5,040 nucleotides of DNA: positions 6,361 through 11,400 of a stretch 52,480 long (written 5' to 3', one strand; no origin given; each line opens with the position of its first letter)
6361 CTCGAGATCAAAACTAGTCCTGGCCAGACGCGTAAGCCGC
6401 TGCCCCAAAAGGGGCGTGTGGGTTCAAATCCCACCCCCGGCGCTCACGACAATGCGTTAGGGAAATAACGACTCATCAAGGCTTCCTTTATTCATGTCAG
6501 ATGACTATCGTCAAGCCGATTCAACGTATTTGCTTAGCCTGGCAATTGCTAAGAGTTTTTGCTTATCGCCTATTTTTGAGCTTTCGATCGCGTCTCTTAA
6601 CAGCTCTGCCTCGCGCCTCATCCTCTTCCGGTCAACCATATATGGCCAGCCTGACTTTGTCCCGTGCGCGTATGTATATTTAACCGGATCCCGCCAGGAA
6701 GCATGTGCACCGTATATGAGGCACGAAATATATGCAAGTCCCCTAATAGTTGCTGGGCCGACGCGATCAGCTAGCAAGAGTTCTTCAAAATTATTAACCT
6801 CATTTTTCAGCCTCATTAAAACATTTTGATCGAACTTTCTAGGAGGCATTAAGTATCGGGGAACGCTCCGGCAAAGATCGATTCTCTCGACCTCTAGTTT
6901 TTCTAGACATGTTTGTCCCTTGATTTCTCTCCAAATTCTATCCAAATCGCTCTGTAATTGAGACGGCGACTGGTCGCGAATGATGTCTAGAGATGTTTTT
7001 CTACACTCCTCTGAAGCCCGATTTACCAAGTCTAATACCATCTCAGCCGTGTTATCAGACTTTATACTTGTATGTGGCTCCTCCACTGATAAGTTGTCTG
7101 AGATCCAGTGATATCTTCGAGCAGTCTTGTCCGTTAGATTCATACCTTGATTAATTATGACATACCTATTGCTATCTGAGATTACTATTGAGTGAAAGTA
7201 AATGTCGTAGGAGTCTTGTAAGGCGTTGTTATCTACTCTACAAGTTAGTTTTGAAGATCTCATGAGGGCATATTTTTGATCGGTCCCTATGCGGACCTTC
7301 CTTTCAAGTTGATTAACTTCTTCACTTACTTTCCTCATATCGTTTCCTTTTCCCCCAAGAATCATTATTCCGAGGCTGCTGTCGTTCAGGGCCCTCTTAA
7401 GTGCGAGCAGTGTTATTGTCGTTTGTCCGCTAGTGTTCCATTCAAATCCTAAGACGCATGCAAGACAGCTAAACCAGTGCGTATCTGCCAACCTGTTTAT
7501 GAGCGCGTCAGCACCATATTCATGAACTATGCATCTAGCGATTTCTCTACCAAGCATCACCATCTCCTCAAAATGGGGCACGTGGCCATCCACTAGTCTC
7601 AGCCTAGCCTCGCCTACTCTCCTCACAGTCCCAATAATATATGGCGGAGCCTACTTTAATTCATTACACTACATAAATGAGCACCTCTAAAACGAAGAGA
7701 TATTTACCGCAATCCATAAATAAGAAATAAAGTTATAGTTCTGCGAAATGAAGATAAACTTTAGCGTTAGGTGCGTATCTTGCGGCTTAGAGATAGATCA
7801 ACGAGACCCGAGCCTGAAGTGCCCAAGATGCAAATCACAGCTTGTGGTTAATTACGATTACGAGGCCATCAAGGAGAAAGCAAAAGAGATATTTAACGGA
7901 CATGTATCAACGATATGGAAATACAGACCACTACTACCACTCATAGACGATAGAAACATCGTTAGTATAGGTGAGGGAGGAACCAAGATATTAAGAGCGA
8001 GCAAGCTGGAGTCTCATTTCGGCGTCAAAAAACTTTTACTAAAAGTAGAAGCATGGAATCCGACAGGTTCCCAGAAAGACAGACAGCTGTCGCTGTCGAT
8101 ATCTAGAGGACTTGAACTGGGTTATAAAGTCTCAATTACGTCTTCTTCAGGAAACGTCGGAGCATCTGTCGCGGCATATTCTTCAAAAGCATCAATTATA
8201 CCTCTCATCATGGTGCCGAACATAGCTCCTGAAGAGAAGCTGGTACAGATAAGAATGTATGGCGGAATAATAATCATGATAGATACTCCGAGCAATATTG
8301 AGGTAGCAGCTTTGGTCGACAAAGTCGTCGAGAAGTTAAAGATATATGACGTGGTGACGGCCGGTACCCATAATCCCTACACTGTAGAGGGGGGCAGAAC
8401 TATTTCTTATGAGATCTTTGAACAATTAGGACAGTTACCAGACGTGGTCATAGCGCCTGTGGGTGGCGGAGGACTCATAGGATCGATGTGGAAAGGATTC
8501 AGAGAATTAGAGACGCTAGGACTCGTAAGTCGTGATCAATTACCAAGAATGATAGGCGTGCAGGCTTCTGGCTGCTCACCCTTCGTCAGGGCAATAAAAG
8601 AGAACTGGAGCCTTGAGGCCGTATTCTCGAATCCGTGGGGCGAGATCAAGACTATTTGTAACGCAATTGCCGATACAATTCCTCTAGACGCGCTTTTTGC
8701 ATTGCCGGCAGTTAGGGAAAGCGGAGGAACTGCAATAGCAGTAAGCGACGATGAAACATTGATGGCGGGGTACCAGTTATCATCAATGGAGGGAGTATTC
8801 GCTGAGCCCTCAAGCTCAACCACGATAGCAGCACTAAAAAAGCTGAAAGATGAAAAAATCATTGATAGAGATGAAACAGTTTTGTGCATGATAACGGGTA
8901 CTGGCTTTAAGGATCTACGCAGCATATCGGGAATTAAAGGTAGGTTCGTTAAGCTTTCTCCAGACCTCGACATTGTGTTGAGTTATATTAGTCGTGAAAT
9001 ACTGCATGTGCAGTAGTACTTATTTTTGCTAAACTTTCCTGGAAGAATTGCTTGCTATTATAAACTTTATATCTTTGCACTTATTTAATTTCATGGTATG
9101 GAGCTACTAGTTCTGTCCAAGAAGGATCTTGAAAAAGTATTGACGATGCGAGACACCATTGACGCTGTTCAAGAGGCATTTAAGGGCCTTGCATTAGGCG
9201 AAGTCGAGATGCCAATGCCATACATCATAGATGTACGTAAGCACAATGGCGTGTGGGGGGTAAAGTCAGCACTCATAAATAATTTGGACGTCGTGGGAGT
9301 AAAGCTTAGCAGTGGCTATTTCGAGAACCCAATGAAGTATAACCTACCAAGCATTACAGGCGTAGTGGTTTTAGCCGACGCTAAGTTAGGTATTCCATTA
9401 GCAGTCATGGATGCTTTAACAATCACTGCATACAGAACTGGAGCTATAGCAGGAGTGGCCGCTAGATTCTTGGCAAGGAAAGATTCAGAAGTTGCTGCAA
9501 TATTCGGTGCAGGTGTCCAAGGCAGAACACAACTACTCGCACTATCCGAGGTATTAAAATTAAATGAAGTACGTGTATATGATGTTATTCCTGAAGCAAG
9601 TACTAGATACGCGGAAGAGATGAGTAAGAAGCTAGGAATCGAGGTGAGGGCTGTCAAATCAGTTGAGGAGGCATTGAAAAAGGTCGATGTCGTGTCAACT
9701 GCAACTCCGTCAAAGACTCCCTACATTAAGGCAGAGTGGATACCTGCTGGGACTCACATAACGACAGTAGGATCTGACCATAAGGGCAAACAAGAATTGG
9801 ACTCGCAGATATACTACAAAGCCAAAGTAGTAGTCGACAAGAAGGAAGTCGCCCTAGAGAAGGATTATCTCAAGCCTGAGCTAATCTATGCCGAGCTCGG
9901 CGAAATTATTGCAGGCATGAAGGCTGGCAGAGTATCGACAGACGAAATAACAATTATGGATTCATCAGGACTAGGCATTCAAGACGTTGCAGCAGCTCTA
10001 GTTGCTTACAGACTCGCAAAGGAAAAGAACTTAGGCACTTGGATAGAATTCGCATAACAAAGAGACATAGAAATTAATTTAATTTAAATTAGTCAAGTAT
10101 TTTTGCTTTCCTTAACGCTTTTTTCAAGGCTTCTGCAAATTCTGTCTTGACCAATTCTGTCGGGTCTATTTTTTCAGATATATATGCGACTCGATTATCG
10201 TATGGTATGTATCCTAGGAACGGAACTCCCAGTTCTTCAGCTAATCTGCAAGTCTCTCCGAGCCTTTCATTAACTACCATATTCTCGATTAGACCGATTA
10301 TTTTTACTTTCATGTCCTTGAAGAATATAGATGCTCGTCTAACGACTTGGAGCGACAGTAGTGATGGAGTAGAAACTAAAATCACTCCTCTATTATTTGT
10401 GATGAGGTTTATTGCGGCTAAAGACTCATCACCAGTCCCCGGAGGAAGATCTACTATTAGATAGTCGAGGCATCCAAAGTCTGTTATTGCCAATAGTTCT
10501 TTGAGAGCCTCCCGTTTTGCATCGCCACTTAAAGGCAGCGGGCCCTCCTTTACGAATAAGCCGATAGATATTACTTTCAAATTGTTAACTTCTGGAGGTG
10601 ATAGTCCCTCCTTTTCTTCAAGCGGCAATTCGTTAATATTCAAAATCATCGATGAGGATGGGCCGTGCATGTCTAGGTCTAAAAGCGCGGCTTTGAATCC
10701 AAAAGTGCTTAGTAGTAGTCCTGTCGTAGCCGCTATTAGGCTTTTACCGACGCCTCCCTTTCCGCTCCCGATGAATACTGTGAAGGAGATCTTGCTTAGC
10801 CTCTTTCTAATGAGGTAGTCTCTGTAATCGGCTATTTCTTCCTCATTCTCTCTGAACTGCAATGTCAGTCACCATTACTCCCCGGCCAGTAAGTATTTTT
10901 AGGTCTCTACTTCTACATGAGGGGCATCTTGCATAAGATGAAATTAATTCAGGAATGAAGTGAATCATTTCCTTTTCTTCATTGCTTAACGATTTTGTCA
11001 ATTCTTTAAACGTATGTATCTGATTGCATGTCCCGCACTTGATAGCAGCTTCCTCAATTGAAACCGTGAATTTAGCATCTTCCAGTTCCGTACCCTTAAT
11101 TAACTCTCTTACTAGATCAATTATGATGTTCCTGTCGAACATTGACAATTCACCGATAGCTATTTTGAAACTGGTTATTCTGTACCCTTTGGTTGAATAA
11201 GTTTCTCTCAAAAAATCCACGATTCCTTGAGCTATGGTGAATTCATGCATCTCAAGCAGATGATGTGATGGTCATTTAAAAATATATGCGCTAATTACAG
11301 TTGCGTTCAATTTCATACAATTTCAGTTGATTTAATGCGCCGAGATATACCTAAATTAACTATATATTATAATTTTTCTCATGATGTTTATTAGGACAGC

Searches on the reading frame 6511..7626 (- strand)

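Call 8: search_protein_families(library=pfam, proteins=[window:6511-7626:-], max_evalue=0.00001)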
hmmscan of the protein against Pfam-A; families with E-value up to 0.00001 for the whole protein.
window:6511-7626:- (371 aa): 1 family
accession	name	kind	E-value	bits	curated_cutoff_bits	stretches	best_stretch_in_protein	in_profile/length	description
PF05559.16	DUF763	-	9.2e-100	334.4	35.5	1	6-331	2-319/319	Protein of unknown function (DUF763)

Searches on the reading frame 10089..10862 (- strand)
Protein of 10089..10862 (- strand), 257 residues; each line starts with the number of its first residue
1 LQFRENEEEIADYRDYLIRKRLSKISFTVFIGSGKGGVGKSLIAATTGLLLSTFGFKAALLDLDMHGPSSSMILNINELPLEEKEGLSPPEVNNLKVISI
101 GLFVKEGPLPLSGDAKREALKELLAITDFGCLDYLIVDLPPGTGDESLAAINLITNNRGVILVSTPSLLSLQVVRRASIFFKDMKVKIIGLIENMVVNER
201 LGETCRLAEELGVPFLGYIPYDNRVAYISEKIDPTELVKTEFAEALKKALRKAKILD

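Call 3: search_protein_families(library=pfam, proteins=[window:10089-10862:-], max_evalue=0.01)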
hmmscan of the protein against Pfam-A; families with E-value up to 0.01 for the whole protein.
window:10089-10862:- (257 aa): 6 families
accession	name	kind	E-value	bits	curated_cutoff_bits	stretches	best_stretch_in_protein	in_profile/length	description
PF10609.15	ParA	-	1.1e-52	179.3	27.1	1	26-246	3-238/246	NUBPL iron-transfer P-loop NTPase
PF01656.29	CbiA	-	4.1e-14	53.1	25.4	1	30-230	2-120/125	CobQ/CobB/MinD/ParA nucleotide binding domain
PF02374.21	ArsA_ATPase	-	4e-07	30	24.3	1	29-64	3-38/305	Anion-transporting ATPase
PF13614.12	AAA_31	-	2.4e-05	24.8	27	1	29-174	4-157/177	AAA domain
PF00142.24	Fer4_NifH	-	0.00038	20.4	25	0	179-227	167-216/271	4Fe-4S iron sulfur cluster binding proteins, NifH/frxC family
PF09140.17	MipZ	-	0.0005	19.9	20.7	1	29-141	3-109/262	ATPase MipZ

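Call 4: search_protein_families(library=ncbifam, proteins=[window:10089-10862:-], max_evalue=0.01)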
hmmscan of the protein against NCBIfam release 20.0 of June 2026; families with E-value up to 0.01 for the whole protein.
window:10089-10862:- (257 aa): 17 families
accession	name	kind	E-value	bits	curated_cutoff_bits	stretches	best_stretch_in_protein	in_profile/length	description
NF041136.1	MrpORP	equivalog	1.7e-50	172.3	450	1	22-250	1-245/365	iron-sulfur cluster carrier protein MrpORP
NF008669.0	PRK11670.1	equivalog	3.1e-25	88.9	348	1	27-198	108-281/369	iron-sulfur cluster carrier protein ApbC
TIGR01969.1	minD_arch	subfamily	1.6e-16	60.2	201.75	1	28-230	2-205/251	cell division ATPase MinD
TIGR01968.1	minD_bact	equivalog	7.1e-11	41.9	212.9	2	29-65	4-40/261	septum site-determining protein MinD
NF047398.1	AAA_KGGVGR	domain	1.1e-06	29.1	90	1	30-76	6-52/190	KGGVGR-motif variant AAA ATPase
TIGR03815.1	CpaE_hom_Actino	equivalog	9.9e-06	24.9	154.45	1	26-227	111-313/340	septum site-determining protein Ssd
TIGR01007.1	eps_fam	subfamily_domain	3.8e-05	23.3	108.05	1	29-196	20-190/204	polysaccharide biosynthesis tyrosine autokinase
TIGR00345.1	GET3_arsA_TRC40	subfamily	0.00034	20.2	135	0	33-64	3-34/299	TRC40/GET3/ArsA family transport-energizing ATPase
NF041546.1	ParA_partition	equivalog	0.00078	19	180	0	32-67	5-40/203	ParA family partition ATPase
TIGR03371.1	cellulose_yhjQ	equivalog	0.0012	18.4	157.85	1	28-92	3-63/246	cellulose biosynthesis protein BcsQ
NF040564.1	SCO2523_fam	equivalog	0.0015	17.8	200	1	29-81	3-55/305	SCO2523 family variant P-loop protein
TIGR02016.1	BchX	equivalog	0.0017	17.7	331.2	0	167-227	161-221/296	chlorophyllide a reductase iron protein subunit X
NF053622.1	ATPseBagAMYCTU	equivalog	0.0018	17.8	400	1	29-88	9-67/325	ATPase BagA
TIGR03029.1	EpsG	equivalog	0.0019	17.4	313.8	1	4-79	81-156/274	chain length determinant protein tyrosine kinase EpsG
NF041417.1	ArsA_halo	exception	0.0041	15.9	800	1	31-64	337-370/617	arsenical pump-driving ATPase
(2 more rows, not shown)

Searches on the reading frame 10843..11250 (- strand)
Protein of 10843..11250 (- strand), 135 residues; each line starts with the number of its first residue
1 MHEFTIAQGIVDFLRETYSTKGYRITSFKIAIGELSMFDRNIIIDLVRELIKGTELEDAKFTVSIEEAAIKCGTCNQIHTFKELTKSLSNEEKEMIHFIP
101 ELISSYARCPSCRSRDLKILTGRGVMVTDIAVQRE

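Call 3: search_protein_families(library=pfam, proteins=[window:10843-11250:-], max_evalue=0.01)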
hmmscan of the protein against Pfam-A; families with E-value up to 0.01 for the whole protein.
window:10843-11250:- (135 aa): 1 family
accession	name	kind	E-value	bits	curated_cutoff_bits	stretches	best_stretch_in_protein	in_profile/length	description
PF01155.25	HypA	-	6.8e-20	71.6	28.9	1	1-131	1-111/112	Hydrogenase/urease nickel incorporation, metallochaperone, hypA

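Call 4: search_protein_families(library=ncbifam, proteins=[window:10843-11250:-], max_evalue=0.01)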
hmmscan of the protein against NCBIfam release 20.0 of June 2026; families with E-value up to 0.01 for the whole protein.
window:10843-11250:- (135 aa): 7 families
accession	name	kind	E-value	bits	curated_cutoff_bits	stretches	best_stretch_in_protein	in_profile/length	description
NF003008.0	PRK03824.1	equivalog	3.9e-33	114.2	125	1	1-133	1-134/135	hydrogenase nickel incorporation protein HypA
TIGR00100.1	hypA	equivalog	8e-14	51.7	88.1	1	1-134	1-115/116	hydrogenase maturation nickel metallochaperone HypA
NF001976.0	PRK00762.1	equivalog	3.5e-13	49.4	146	1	1-135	1-121/124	hydrogenase maturation nickel metallochaperone HypA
NF002979.0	PRK03681.1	subfamily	4.5e-08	33.3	121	1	1-133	1-114/116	hydrogenase/urease nickel incorporation protein HypA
NF001839.0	PRK00564.1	equivalog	3.5e-06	27.2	112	0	1-86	1-88/117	hydrogenase/urease nickel incorporation protein HypA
NF009046.0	PRK12380.1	subfamily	3.8e-06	27.2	113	0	1-80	1-81/113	hydrogenase/urease nickel incorporation protein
NF047912.1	ECs_2282_CxxC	subfamily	0.0042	17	37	0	54-91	11-49/60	ECs_2282 family putative zinc-binding protein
